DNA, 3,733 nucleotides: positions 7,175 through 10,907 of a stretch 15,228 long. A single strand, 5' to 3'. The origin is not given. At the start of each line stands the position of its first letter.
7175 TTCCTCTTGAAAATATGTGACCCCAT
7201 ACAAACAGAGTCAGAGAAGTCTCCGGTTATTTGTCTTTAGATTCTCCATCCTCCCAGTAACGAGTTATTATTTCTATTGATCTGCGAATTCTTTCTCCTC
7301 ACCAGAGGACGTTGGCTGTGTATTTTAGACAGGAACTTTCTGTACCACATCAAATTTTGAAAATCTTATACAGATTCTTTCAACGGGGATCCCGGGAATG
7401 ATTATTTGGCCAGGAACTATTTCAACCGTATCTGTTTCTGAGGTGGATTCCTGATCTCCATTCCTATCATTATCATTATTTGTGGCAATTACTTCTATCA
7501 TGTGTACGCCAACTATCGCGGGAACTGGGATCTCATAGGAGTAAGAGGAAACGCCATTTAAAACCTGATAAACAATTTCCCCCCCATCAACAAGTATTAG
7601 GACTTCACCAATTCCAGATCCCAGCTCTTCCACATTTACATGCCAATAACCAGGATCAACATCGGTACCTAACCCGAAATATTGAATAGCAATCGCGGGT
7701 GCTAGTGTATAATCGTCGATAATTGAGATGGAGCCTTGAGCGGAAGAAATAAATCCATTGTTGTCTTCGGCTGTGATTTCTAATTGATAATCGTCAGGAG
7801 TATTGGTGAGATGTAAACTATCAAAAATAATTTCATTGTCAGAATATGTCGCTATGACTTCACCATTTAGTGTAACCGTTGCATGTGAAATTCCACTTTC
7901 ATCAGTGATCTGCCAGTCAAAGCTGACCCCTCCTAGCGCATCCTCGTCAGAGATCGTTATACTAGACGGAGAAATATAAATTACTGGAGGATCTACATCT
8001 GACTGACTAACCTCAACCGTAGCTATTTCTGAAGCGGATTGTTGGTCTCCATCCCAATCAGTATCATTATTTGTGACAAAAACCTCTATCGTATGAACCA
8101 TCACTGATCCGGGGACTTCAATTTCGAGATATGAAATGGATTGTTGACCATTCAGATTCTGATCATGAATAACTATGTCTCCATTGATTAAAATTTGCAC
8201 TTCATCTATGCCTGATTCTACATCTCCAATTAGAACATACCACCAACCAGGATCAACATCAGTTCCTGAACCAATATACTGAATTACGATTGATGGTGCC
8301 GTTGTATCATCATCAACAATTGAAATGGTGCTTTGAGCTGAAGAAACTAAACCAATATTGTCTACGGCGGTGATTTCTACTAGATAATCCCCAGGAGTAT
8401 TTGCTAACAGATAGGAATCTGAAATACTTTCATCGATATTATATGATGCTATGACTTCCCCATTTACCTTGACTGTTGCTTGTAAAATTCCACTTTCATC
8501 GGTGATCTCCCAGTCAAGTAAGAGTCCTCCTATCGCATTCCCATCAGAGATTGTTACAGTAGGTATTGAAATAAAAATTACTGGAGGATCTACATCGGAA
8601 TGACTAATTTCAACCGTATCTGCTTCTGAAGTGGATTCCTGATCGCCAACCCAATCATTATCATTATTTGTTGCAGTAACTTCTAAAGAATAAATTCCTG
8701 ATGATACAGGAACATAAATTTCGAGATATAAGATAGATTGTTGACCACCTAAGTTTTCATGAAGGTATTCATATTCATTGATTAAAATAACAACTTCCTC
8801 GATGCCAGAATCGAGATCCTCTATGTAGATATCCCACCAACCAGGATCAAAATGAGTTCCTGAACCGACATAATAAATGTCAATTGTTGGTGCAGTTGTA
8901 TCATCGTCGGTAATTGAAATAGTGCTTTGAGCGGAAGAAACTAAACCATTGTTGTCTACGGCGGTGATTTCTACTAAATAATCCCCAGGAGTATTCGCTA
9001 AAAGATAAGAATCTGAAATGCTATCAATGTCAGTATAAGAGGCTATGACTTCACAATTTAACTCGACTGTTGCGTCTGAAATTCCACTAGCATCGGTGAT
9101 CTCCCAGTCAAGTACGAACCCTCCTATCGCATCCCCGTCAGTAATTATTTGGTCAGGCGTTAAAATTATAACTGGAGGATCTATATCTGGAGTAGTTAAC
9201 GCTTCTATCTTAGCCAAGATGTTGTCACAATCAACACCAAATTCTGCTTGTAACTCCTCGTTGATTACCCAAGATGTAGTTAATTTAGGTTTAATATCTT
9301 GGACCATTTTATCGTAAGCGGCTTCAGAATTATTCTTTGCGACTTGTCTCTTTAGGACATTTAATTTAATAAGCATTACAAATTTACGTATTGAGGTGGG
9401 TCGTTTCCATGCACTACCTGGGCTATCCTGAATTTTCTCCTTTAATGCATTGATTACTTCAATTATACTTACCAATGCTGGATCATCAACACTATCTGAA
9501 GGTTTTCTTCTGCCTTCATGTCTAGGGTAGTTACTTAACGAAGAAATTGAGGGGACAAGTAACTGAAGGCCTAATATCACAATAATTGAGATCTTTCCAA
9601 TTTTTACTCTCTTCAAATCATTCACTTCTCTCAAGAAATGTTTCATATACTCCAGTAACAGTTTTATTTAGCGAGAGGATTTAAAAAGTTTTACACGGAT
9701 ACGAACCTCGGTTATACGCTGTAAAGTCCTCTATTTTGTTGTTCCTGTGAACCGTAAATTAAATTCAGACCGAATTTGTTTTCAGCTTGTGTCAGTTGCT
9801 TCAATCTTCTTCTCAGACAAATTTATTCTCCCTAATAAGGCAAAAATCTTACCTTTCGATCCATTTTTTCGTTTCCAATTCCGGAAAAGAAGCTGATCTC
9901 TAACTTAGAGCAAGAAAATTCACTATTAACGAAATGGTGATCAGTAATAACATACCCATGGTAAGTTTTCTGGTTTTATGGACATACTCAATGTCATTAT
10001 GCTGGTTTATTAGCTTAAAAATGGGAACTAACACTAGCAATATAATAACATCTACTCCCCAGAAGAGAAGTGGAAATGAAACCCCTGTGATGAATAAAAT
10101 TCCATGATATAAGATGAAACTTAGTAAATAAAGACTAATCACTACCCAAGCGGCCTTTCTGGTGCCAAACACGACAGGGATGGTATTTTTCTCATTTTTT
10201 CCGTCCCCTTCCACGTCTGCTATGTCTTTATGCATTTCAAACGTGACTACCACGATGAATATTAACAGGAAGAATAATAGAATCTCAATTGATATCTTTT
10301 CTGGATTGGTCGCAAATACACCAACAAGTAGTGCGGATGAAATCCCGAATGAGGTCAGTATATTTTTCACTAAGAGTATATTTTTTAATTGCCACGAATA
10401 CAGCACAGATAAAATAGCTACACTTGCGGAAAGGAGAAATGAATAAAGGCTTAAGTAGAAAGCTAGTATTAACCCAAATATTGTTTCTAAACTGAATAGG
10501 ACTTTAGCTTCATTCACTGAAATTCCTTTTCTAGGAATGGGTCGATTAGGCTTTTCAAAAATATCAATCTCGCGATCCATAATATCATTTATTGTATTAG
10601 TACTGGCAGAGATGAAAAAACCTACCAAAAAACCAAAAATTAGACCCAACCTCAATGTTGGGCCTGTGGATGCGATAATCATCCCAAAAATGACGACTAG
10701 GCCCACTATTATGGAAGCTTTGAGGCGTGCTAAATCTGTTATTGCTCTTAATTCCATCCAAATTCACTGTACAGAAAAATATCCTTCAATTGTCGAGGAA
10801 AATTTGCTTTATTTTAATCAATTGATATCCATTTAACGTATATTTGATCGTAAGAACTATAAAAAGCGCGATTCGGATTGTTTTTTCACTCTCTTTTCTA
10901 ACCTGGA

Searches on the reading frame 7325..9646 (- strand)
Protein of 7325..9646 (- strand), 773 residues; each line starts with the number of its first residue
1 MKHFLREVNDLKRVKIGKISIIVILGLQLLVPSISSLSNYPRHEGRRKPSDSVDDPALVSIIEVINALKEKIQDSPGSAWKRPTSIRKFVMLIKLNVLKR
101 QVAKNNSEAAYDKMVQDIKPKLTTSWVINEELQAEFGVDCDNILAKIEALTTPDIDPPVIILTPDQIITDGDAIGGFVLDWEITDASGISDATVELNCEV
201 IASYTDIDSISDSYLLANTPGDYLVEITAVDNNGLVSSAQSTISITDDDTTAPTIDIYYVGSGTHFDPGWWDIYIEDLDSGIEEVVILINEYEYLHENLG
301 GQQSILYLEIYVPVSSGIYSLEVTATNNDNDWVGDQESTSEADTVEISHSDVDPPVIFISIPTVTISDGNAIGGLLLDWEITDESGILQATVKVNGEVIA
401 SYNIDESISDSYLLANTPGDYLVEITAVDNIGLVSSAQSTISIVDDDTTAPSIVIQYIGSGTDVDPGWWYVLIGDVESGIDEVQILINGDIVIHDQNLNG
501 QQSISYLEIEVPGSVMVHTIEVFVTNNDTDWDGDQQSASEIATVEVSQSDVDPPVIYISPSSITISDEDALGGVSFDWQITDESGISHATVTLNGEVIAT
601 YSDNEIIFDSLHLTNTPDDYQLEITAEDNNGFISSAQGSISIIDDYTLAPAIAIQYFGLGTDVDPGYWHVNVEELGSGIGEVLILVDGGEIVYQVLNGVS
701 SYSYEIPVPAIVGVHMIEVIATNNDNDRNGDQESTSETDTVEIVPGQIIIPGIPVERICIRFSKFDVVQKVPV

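Call 5: search_protein_families(library=pfam, proteins=[window:7325-9646:-], max_evalue=0.01)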
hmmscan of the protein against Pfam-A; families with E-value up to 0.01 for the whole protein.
window:7325-9646:- (773 aa): 6 families
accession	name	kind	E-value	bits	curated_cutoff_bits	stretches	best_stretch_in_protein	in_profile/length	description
PF07495.19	Y_Y_Y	-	1.9e-06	28.1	26.6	0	310-336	31-57/65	Y_Y_Y domain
PF18981.6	InlK_D3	-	7.6e-06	26.4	25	0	217-238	46-67/75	Internalin K domain (D3/D4)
PF00801.26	PKD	-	0.00035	20.9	23.5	0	416-436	54-74/80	PKD domain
PF08329.16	ChitinaseA_N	-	0.00068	19.7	21.2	0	389-448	54-112/133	Chitinase A, N-terminal domain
PF18628.8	P2_N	-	0.0022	18.1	25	0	178-249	30-103/129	Viral coat protein P2 N-terminal domain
PF15418.12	DUF4625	-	0.0036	18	27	0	619-642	107-130/131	Domain of unknown function (DUF4625)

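Call 6: search_protein_families(library=ncbifam, proteins=[window:7325-9646:-], max_evalue=0.01)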
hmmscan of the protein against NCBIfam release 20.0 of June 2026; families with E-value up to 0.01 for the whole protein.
window:7325-9646:- (773 aa): 1 family
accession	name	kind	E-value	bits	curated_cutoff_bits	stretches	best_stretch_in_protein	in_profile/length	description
NF033932.1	LapB_rpt_80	domain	0.0043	17.3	45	0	221-256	1-35/83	LapB repeat-containing protein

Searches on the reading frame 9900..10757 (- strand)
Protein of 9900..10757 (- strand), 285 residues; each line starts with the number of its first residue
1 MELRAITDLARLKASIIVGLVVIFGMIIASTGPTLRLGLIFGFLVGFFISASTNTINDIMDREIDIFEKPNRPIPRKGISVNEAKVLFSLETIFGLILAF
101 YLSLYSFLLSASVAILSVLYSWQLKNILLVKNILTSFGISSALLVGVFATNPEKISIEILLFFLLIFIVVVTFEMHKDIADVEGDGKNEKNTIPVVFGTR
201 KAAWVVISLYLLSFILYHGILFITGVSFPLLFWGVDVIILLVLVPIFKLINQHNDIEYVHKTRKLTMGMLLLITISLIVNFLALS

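Call 5: search_protein_families(library=pfam, proteins=[window:9900-10757:-], max_evalue=0.01)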
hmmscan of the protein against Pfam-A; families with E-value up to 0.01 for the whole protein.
window:9900-10757:- (285 aa): 1 family
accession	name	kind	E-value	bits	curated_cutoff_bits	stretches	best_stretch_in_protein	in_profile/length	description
PF01040.23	UbiA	-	8e-41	140.4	34.2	1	21-252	4-234/250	UbiA prenyltransferase family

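Call 6: search_protein_families(library=ncbifam, proteins=[window:9900-10757:-], max_evalue=0.01)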
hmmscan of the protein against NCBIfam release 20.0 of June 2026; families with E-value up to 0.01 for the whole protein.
window:9900-10757:- (285 aa): 28 families (the best 25 are shown)
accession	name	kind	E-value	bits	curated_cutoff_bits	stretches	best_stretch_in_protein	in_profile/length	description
NF009523.0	PRK12884.1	equivalog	8.2e-50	169.6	269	1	2-280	3-276/279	prenyltransferase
NF009521.0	PRK12882.1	equivalog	1.2e-33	116.6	296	1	2-273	4-270/280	geranylgeranylglycerol-phosphate geranylgeranyltransferase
NF009522.0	PRK12883.1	equivalog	2.9e-33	115.6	353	1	1-279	1-272/279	geranylgeranylglycerol-phosphate geranylgeranyltransferase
NF005742.0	PRK07566.1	equivalog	4.9e-21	75.2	313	1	43-270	72-304/315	chlorophyll synthase ChlG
NF009512.0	PRK12872.1-1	equivalog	6.9e-21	75.1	278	1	44-269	46-284/303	geranylgeranylglycerol-phosphate geranylgeranyltransferase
NF009513.0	PRK12872.1-3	equivalog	5.2e-20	72.1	288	1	44-267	60-277/293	prenyltransferase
TIGR01475.1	ubiA_other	subfamily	4.8e-17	62.3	180.8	1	3-273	2-274/282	UbiA-like polyprenyltransferase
TIGR01474.1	ubiA_proteo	equivalog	2.9e-15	56.5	275.45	1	10-276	8-278/282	4-hydroxybenzoate octaprenyltransferase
TIGR01476.1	chlor_syn_BchG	subfamily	8.4e-15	55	212.3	1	37-251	38-250/283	(bacterio)chlorophyll synthase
NF035940.1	prenyl_rel_EboC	equivalog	1.2e-14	54.4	250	1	14-276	16-261/292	UbiA-like protein EboC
TIGR01473.1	cyoE_ctaB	equivalog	4.1e-13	49.7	210.3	1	7-279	4-279/281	heme o synthase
TIGR02056.1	ChlG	equivalog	4.2e-13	49.5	436.45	1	44-228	61-254/306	chlorophyll synthase ChlG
NF009524.0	PRK12886.1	equivalog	6.8e-11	42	387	1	50-243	53-247/291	prenyltransferase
NF009609.0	PRK13106.1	equivalog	5.6e-10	39.1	349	1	8-280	20-294/301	prenyltransferase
NF009525.0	PRK12887.1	equivalog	2.4e-09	36.9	226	1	55-243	72-270/310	homogentisate phytyltransferase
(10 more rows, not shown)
